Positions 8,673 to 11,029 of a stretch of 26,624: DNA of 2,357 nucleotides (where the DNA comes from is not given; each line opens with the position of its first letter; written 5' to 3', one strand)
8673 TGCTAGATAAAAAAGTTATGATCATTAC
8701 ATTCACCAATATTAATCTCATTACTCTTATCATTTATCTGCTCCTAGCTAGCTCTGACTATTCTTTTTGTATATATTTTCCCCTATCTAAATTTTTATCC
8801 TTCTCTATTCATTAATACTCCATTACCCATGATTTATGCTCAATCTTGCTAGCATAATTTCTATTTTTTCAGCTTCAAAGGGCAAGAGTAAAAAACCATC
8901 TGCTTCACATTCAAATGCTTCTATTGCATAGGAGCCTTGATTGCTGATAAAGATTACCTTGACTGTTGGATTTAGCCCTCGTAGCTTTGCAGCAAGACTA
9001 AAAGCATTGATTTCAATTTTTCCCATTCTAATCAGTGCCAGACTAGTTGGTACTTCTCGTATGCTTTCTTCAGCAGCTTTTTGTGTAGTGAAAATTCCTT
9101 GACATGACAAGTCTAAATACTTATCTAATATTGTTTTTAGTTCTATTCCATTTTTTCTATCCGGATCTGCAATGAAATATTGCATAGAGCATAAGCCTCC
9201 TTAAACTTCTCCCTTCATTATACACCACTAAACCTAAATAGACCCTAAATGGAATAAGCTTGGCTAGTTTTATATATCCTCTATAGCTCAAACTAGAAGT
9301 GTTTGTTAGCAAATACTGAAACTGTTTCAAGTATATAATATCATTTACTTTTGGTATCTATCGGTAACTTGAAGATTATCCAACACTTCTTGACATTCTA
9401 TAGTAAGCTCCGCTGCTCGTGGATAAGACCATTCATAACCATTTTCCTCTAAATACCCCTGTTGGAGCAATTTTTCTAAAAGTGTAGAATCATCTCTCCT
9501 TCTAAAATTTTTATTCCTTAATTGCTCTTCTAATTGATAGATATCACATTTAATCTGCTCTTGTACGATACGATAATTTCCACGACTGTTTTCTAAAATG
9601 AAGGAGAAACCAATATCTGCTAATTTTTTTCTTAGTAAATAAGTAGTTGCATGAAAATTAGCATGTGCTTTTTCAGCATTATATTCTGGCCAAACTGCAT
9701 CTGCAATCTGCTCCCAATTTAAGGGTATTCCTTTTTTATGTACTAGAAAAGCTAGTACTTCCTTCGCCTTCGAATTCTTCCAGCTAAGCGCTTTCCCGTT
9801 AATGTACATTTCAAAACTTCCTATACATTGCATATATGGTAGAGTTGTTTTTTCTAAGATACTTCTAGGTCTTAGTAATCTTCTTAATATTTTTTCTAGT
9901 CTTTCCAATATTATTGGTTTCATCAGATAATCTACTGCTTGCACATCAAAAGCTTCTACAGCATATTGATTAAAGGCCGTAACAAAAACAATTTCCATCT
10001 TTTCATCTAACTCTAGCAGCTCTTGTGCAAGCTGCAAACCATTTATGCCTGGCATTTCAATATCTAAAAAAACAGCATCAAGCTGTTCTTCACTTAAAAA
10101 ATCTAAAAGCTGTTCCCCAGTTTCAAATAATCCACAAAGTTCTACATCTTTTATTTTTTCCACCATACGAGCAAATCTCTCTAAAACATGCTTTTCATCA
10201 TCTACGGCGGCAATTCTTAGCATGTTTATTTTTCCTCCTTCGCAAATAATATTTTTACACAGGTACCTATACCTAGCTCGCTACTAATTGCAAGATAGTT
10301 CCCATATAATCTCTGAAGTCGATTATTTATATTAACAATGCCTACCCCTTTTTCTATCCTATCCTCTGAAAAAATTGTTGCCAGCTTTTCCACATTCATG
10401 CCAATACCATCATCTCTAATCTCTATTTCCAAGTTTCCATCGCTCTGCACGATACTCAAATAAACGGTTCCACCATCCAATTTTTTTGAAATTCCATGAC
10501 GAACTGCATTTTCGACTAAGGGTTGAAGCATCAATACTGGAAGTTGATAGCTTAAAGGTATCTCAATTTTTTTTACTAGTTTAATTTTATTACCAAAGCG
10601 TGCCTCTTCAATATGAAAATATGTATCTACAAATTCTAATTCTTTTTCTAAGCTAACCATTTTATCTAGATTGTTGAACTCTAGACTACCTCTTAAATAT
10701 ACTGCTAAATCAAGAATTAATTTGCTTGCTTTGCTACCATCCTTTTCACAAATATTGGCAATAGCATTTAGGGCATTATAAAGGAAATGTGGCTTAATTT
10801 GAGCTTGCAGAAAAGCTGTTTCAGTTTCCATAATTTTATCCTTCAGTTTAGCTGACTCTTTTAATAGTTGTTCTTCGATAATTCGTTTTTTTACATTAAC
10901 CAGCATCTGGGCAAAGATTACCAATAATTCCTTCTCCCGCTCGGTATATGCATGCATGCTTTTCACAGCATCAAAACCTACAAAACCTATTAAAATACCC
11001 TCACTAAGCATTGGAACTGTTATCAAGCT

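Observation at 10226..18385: A 2-kb PAS x4-GAF sensor module is duplicated and fused to two different kinase classes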

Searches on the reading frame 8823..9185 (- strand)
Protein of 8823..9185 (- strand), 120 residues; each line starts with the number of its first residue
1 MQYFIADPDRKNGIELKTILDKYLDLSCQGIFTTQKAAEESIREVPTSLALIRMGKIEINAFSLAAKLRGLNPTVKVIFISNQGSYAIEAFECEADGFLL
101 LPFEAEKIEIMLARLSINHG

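Call 5: search_protein_families(library=pfam, proteins=[window:8823-9185:-], max_evalue=0.01)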
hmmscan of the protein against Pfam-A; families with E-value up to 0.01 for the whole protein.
window:8823-9185:- (120 aa): 1 family
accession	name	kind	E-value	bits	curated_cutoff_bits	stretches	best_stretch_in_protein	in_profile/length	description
PF00072.30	Response_reg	-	2.6e-06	28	30.2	1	5-110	3-108/111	Response regulator receiver domain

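Call 31: search_protein_families(library=ncbifam, proteins=[window:8823-9185:-], max_evalue=0.001)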
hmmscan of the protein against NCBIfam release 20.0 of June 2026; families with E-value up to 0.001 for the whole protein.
window:8823-9185:- (120 aa): 4 families
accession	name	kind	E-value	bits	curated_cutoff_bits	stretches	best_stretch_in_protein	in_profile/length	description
NF010684.1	PRK14084.1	equivalog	1e-06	28.7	375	1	57-116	57-116/254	response regulator transcription factor LytR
NF008677.0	PRK11697.1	equivalog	1.1e-05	24.9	246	1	5-117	6-117/238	two-component system response regulator BtsR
NF041946.1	LuxO_transreg_Vib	equivalog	2.4e-05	23.3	800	1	24-113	19-109/463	quorum-sensing sigma-54 dependent transcriptional regulator LuxO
NF051850.1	RespRegRprY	equivalog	0.00052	19.5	370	1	43-110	45-114/234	response regulator transcription factor RprY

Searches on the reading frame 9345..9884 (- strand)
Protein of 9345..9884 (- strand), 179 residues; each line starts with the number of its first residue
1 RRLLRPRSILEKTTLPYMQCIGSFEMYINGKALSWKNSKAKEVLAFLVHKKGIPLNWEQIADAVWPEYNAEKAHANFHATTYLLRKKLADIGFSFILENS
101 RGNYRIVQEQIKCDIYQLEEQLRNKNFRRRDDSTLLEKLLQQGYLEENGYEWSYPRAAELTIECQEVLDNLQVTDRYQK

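Call 15: search_protein_families(library=pfam, proteins=[window:9345-9884:-], max_evalue=1)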
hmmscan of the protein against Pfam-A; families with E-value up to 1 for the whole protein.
window:9345-9884:- (179 aa): 1 family
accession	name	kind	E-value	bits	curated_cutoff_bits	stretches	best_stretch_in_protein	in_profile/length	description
PF00486.34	Trans_reg_C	-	0.00023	21.6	26.2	1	38-94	8-63/77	Transcriptional regulatory protein, C terminal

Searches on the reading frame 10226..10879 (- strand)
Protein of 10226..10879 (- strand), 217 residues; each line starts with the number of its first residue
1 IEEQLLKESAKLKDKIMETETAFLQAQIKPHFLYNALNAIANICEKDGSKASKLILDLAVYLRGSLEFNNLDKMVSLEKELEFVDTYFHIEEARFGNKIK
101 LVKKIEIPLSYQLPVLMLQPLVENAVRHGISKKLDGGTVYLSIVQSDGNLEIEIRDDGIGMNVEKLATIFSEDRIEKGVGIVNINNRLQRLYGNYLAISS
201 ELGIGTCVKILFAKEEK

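Call 15: search_protein_families(library=pfam, proteins=[window:10226-10879:-], max_evalue=1)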
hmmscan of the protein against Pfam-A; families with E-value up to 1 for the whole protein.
window:10226-10879:- (217 aa): 5 families
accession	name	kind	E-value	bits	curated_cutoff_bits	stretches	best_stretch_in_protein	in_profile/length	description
PF06580.19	His_kinase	-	4.4e-24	85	25.2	1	20-99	2-81/81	Histidine kinase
PF02518.31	HATPase_c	-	2.4e-13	50.9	26.4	1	116-212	8-107/111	Histidine kinase-, DNA gyrase B-, and HSP90-like ATPase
PF13581.12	HATPase_c_2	-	0.00013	22.4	27.4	1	122-185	40-106/127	Histidine kinase-like ATPase domain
PF14501.12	HATPase_c_5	-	0.056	13.8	22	1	122-196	14-87/102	GHKL domain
PF13589.12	HATPase_c_3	-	0.21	12.1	25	1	138-168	21-52/137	Histidine kinase-, DNA gyrase B-, and HSP90-like ATPase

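Call 16: find_homologous_proteins(query=window:10226-10879:-, max_evalue=0.00001)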
Query window:10226-10879:- (217 aa): 1836 proteins with E <= 0.00001 among 2101 candidates; the best 120 are listed.
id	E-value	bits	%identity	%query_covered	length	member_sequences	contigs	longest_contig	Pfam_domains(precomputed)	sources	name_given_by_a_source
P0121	1.4e-88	314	68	98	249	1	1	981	PF02518.32,PF06580.20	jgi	-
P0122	1.5e-86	308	67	98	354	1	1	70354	PF07695.18,PF02518.32,PF06580.20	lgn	-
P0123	4.0e-86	306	68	98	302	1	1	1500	PF02518.32,PF06580.20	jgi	jgi:sensor histidine kinase YesM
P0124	1.9e-85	304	66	98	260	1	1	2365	PF13581.13,PF02518.32,PF06580.20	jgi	-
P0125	4.0e-85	303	67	98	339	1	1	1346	PF13581.13,PF07695.18,PF02518.32,PF06580.20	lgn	-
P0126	9.2e-85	302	69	95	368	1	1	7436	PF13581.13,PF07695.18,PF02518.32,PF06580.20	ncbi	ncbi:MAG: sensor histidine kinase, partial [Candidatus Saccharibacteria bacterium]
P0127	1.3e-84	301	100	66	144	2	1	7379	PF02518.32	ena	-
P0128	1.0e-83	298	69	95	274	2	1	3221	PF02518.32,PF06580.20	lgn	-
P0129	2.1e-83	297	67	95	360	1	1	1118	PF07695.18,PF02518.32,PF06580.20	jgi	jgi:two-component system, LytTR family, sensor kinase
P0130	2.0e-82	294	65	98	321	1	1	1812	PF02518.32,PF06580.20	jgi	-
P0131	6.4e-82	292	65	97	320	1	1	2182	PF02518.32,PF06580.20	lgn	-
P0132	4.7e-81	290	68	95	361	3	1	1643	PF07695.18,PF02518.32,PF06580.20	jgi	jgi:sensor histidine kinase YesM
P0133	5.5e-81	289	64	96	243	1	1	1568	PF02518.32,PF06580.20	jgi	jgi:two-component system LytT family sensor kinase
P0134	5.5e-81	289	67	95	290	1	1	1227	PF02518.32,PF06580.20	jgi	jgi:two-component system, LytTR family, sensor kinase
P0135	6.4e-81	289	67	96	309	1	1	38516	PF02518.32,PF06580.20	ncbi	-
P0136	1.9e-79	284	63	97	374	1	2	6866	PF07695.18,PF02518.32,PF06580.20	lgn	-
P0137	2.6e-79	284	67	92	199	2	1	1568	PF02518.32,PF06580.20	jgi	jgi:two-component system, LytTR family, sensor kinase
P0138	3.1e-79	284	65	95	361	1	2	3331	PF07695.18,PF02518.32,PF06580.20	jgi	jgi:sensor histidine kinase YesM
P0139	2.0e-78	281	62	98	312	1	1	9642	PF02518.32,PF06580.20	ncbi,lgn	-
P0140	5.7e-78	280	65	90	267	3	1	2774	PF02518.32,PF06580.20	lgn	-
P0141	1.5e-76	275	68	84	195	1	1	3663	PF13581.13,PF02518.32,PF06580.20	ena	-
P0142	1.7e-76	275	63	96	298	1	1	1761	PF02518.32,PF06580.20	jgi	-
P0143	4.1e-76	274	60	96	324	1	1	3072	PF02518.32,PF06580.20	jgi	-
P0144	1.1e-75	272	64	94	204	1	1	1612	PF13581.13,PF02518.32,PF06580.20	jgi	jgi:sensor histidine kinase YesM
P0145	1.0e-72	262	61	95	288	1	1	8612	PF02518.32,PF06580.20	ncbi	-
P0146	3.6e-70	254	58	97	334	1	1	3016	PF02518.32,PF06580.20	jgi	-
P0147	7.4e-61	224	80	59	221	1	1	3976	PF06580.20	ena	-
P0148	1.2e-56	210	51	94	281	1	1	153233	PF13581.13,PF02518.32,PF06580.20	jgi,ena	-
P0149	2.2e-55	206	53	91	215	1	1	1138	PF02518.32,PF06580.20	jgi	jgi:sensor histidine kinase YesM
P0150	5.9e-54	201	51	96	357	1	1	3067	PF07695.18,PF02518.32,PF06580.20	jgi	jgi:sensor histidine kinase YesM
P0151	2.0e-53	199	49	94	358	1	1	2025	PF13581.13,PF02518.32,PF06580.20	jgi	jgi:signal transduction histidine kinase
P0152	9.4e-53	197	50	88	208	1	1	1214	PF13581.13,PF02518.32,PF06580.20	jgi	jgi:sensor histidine kinase YesM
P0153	2.4e-52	196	47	97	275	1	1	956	PF02518.32,PF06580.20,PF00072.31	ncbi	ncbi:Sensor histidine kinase YpdA [compost metagenome]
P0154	2.9e-52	196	49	89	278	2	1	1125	PF02518.32,PF06580.20,PF00072.31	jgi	jgi:sensor histidine kinase YesM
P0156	3.1e-50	189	47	92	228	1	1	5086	PF02518.32,PF06580.20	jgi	jgi:sensor histidine kinase YesM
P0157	4.3e-50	189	51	89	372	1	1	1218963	PF13581.13,PF02518.32,PF06580.20,PF00072.31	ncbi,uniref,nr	ncbi:histidine kinase [Cohnella rhizosphaerae]|uniref:Histidine kinase n=1 Tax=Cohnella rhizosphaera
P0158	5.7e-50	188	46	92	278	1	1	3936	PF02518.32,PF06580.20,PF00072.31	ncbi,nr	ncbi:MAG: histidine kinase [Peptococcaceae bacterium]|nr:histidine kinase [Peptococcaceae bacterium]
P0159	1.2e-49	187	46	87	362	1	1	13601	PF02518.32,PF06580.20,PF00072.31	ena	-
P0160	1.6e-49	187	62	73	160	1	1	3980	PF13581.13,PF02518.32,PF06580.20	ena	-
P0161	2.8e-49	186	44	99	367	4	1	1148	PF07695.18,PF02518.32,PF06580.20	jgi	jgi:sensor histidine kinase YesM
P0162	3.1e-49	186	45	93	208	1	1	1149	PF02518.32,PF06580.20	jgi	-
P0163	6.5e-49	185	49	91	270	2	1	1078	PF02518.32,PF06580.20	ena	-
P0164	8.4e-49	184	47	88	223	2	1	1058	PF13581.13,PF02518.32,PF06580.20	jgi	jgi:sensor histidine kinase YesM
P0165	1.3e-48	184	46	89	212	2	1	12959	PF13581.13,PF02518.32,PF06580.20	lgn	-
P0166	6.9e-48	181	48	94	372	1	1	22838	PF07695.18,PF02518.32,PF06580.20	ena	-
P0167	7.2e-48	181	45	94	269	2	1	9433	PF02518.32,PF06580.20,PF00072.31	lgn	-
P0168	8.4e-48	181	45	97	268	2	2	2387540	PF02518.32,PF06580.20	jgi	jgi:Putative regulator of cell autolysis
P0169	1.5e-47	180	47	90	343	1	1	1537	PF02518.32,PF06580.20,PF00072.31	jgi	jgi:sensor histidine kinase YesM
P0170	2.3e-47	180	46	94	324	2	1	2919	PF02518.32,PF06580.20,PF00072.31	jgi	jgi:two-component system sensor histidine kinase ChiS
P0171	4.5e-47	179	43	92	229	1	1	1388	PF02518.32,PF06580.20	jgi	jgi:sensor histidine kinase YesM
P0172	6.1e-47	178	48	87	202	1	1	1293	PF02518.32,PF06580.20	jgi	jgi:sensor histidine kinase YesM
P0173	7.7e-47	178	46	97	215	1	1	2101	PF13581.13,PF02518.32,PF06580.20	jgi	jgi:sensor histidine kinase YesM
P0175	1.2e-46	177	44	96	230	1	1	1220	PF02518.32,PF06580.20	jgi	jgi:sensor histidine kinase YesM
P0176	2.9e-46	176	48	86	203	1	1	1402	PF02518.32,PF06580.20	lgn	-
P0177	8.6e-46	175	46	94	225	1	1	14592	PF13581.13,PF02518.32,PF06580.20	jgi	-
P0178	9.0e-46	174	48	87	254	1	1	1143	PF02518.32,PF06580.20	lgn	-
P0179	9.5e-46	174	46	97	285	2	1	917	PF02518.32,PF06580.20,PF00072.31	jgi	-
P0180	1.3e-45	174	45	88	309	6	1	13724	PF02518.32,PF06580.20,PF00072.31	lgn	-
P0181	1.7e-45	174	46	97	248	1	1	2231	PF13581.13,PF02518.32,PF06580.20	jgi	jgi:sensor histidine kinase YesM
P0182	1.9e-45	173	45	93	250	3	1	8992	PF02518.32,PF06580.20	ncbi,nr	ncbi:MAG: histidine kinase, partial [Eubacteriales bacterium]|nr:histidine kinase [Eubacteriales bac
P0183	3.8e-45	172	44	90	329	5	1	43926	PF13581.13,PF02518.32,PF06580.20,PF00072.31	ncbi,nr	ncbi:response regulator receiver domain protein [Paenibacillus sp. HGF5]|nr:response regulator recei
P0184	4.9e-45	172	44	92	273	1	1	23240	PF02518.32,PF06580.20,PF00072.31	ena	-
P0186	9.5e-45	171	46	88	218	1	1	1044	PF13581.13,PF02518.32,PF06580.20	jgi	jgi:sensor histidine kinase YesM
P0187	3.3e-44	169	55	71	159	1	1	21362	PF02518.32,PF06580.20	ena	-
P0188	4.2e-44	169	45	91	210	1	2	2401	PF02518.32,PF06580.20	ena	-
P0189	5.0e-44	169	80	47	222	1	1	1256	PF06580.20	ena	-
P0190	5.4e-44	169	45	95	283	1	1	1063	PF02518.32,PF06580.20,PF00072.31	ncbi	ncbi:Sensor histidine kinase YpdA [compost metagenome]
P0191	5.4e-44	169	45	90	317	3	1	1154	PF07695.18,PF02518.32,PF06580.20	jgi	jgi:sensor histidine kinase YesM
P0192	1.4e-43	167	44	94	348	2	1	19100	PF02518.32,PF06580.20,PF00072.31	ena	-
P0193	2.0e-43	167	45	80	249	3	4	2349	PF02518.32,PF06580.20,PF00072.31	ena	-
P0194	2.7e-43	166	45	96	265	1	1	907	PF02518.32,PF06580.20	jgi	-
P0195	3.0e-43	166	44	91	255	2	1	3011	PF02518.32,PF06580.20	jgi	jgi:sensor histidine kinase YesM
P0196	4.9e-43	166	43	91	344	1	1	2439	PF02518.32,PF03709.22,PF06580.20,PF00072.31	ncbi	ncbi:Sensor histidine kinase YpdA [compost metagenome]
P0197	6.3e-43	165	42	98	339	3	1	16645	PF02518.32,PF06580.20,PF00072.31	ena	-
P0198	7.0e-43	165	44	90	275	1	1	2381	PF02518.32,PF06580.20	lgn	-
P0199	7.2e-43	165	44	94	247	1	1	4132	PF02518.32,PF06580.20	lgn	-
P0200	7.5e-43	165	43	93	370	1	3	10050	PF02518.32,PF06580.20,PF00072.31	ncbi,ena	-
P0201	9.2e-43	165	44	99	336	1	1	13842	PF07695.18,PF02518.32,PF06580.20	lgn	-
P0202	1.1e-42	164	43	94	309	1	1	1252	PF02518.32,PF06580.20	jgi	jgi:sensor histidine kinase YesM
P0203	2.0e-42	164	43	88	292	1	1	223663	PF02518.32,PF06580.20,PF00072.31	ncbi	-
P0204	2.4e-42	163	42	95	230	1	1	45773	PF02518.32,PF06580.20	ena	-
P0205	2.4e-42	163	41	98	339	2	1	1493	PF02518.32,PF06580.20,PF00072.31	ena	-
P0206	2.5e-42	163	41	98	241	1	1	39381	PF02518.32,PF06580.20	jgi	jgi:sensor histidine kinase YesM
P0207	4.0e-42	163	44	92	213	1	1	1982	PF02518.32,PF06580.20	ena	-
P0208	1.1e-41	161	45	90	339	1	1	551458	PF02518.32,PF06580.20,PF00072.31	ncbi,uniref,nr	ncbi:response regulator [Paenibacillus thalictri]|uniref:response regulator n=1 Tax=Paenibacillus th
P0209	1.3e-41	161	40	94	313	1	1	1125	PF02518.32,PF06580.20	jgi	jgi:sensor histidine kinase YesM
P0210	1.3e-41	161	43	93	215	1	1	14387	PF02518.32,PF06580.20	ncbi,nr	ncbi:MAG: histidine kinase, partial [Clostridia bacterium]|nr:histidine kinase [Clostridia bacterium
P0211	1.6e-41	161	44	88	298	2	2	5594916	PF02518.32,PF06580.20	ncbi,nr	ncbi:sensor histidine kinase [Desulfitobacterium hafniense]|nr:histidine kinase [Desulfitobacterium 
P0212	1.9e-41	160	44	91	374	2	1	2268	PF02518.32,PF06580.20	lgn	-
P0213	2.1e-41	160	44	91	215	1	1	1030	PF13581.13,PF02518.32,PF06580.20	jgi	jgi:sensor histidine kinase YesM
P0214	2.8e-41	160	42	94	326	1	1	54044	PF02518.32,PF06580.20,PF00072.31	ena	-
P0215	2.9e-41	160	41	93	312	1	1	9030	PF07695.18,PF02518.32,PF06580.20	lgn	-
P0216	5.5e-41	159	41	91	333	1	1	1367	PF07695.18,PF02518.32,PF06580.20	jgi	jgi:sensor histidine kinase YesM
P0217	1.2e-40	158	42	93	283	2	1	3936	PF02518.32,PF06580.20,PF00072.31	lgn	-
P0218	1.4e-40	158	42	94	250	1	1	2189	PF02518.32,PF06580.20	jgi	jgi:sensor histidine kinase YesM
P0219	1.6e-40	157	40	98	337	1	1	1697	PF02518.32,PF06580.20,PF00072.31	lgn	-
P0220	1.6e-40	157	43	87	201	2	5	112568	PF02518.32,PF06580.20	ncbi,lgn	-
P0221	1.7e-40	157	44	91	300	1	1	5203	PF02518.32,PF06580.20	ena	-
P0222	2.3e-40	157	43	94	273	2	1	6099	PF13581.13,PF02518.32,PF06580.20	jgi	jgi:sensor histidine kinase YesM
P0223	2.4e-40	157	41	86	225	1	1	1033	PF02518.32,PF06580.20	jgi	jgi:sensor histidine kinase YesM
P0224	2.4e-40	157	41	94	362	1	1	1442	PF02518.32,PF06580.20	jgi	jgi:hypothetical protein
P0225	2.5e-40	157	41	98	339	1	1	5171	PF02518.32,PF06580.20,PF00072.31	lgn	-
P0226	2.6e-40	157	48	87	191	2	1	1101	PF02518.32,PF06580.20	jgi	jgi:sensor histidine kinase YesM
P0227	2.7e-40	157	43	88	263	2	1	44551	PF02518.32,PF06580.20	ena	-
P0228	3.1e-40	156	43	94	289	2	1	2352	PF02518.32,PF06580.20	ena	-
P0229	3.3e-40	156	43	88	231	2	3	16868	PF02518.32,PF06580.20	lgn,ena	-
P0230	4.4e-40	156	40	97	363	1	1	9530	PF02518.32,PF06580.20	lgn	-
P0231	5.5e-40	156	42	90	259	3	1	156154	PF02518.32,PF06580.20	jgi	-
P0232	5.6e-40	156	42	94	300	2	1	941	PF13581.13,PF02518.32,PF06580.20,PF00072.31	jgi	jgi:sensor histidine kinase YesM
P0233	5.7e-40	156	41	94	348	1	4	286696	PF02518.32,PF06580.20,PF00072.31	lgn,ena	-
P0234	7.7e-40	155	47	83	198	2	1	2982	PF02518.32,PF06580.20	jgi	jgi:sensor histidine kinase YesM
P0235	8.2e-40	155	40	98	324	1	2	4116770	PF02518.32,PF06580.20,PF00072.31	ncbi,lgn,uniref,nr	ncbi:histidine kinase/DNA gyrase B/HSP90-like ATPase [Aneurinibacillus soli]|uniref:Sensor histidine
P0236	8.3e-40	155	41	95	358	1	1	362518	PF02518.32,PF06580.20,PF00072.31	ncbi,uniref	ncbi:histidine kinase [Paenibacillus chungangensis]|uniref:Histidine kinase n=1 Tax=Paenibacillus ch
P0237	8.5e-40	155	42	95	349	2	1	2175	PF02518.32,PF06580.20,PF00072.31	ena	-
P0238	1.2e-39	154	43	91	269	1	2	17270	PF02518.32,PF06580.20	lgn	-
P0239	1.3e-39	154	41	91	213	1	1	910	PF02518.32,PF06580.20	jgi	jgi:sensor histidine kinase YesM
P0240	2.1e-39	154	42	88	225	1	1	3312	PF02518.32,PF06580.20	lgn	-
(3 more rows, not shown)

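Call 17: find_encoding_contigs(protein=P0122, flank=6000, max_places=3)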
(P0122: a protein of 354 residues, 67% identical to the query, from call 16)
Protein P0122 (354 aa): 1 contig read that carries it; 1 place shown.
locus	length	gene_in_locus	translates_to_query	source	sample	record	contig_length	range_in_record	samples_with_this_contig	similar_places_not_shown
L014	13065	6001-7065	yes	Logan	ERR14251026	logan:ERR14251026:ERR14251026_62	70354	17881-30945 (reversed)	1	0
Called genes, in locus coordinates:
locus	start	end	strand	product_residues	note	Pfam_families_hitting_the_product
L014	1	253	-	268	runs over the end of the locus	PF01987:AIM24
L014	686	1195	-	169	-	PF02915:Rubrerythrin (faint)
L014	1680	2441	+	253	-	PF00378:ECH_1, PF16113:ECH_2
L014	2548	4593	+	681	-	PF03190:Thioredox_DsbH, PF13098:Thioredoxin_2 (weak), PF13899:Thioredoxin_7, PF07470:Glyco_hydro_88 (faint), PF06662:C5-epim_C (faint)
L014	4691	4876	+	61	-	PF07561:DUF1540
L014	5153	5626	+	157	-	-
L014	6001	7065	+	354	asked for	PF07695:7TMR-DISM_7TM (faint), PF06580:His_kinase, PF02518:HATPase_c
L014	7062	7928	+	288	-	PF00072:Response_reg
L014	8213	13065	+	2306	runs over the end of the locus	PF07581:Glug (faint)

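Call 18: find_encoding_contigs(protein=P0135, flank=6000, max_places=3)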
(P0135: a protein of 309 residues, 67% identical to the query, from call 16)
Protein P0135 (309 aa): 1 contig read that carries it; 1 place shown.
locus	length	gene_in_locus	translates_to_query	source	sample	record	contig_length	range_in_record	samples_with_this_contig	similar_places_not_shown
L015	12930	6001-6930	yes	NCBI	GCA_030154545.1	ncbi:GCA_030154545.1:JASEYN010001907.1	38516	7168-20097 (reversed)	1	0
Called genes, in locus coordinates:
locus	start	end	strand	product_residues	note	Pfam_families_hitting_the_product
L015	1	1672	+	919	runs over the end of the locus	PF02687:FtsX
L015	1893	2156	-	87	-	PF15919:HicB_lk_antitox (weak)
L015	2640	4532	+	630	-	PF00801:PKD, PF18911:PKD_4, PF08757:CotH, PF00404:Dockerin_1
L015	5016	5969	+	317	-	PF07695:7TMR-DISM_7TM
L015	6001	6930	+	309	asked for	PF06580:His_kinase, PF02518:HATPase_c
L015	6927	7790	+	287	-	PF00072:Response_reg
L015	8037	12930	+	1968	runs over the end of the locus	PF00395:SLH, PF09479:Flg_new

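Call 50: find_encoding_contigs(protein=P0147, flank=5000, max_places=3)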
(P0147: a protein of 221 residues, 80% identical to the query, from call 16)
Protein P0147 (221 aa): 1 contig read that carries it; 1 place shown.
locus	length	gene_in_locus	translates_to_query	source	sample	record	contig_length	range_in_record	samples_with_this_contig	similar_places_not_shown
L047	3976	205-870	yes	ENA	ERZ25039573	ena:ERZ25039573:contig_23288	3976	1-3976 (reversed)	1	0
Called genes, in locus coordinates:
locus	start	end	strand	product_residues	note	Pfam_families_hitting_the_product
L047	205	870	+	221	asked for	PF06580:His_kinase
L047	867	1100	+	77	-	PF02518:HATPase_c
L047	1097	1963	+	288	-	PF00072:Response_reg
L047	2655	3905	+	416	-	PF00266:Aminotran_5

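Call 51: find_encoding_contigs(protein=P0189, flank=5000, max_places=3)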
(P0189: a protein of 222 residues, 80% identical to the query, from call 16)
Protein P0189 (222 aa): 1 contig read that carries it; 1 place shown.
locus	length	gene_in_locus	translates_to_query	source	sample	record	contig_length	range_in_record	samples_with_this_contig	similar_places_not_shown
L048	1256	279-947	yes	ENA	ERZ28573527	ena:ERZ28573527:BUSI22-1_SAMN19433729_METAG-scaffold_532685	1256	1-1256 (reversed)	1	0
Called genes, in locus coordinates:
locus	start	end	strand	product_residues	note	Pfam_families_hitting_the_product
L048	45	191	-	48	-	-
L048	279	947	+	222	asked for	PF06580:His_kinase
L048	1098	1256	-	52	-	?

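Call 65: find_encoding_contigs(protein=P0127, flank=8000, max_places=4)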
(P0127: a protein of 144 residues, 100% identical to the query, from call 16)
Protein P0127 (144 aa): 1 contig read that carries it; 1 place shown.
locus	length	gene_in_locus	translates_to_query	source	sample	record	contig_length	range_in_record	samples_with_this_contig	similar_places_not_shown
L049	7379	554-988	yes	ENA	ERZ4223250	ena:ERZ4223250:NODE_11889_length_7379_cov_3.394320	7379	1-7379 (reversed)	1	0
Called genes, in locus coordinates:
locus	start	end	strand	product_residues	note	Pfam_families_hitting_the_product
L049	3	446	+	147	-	?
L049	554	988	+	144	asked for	PF02518:HATPase_c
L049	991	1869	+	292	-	PF00072:Response_reg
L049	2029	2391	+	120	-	PF00072:Response_reg (weak)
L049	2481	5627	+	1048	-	PF13306:LRR_5, PF13855:LRR_8 (faint), PF00395:SLH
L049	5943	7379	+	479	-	?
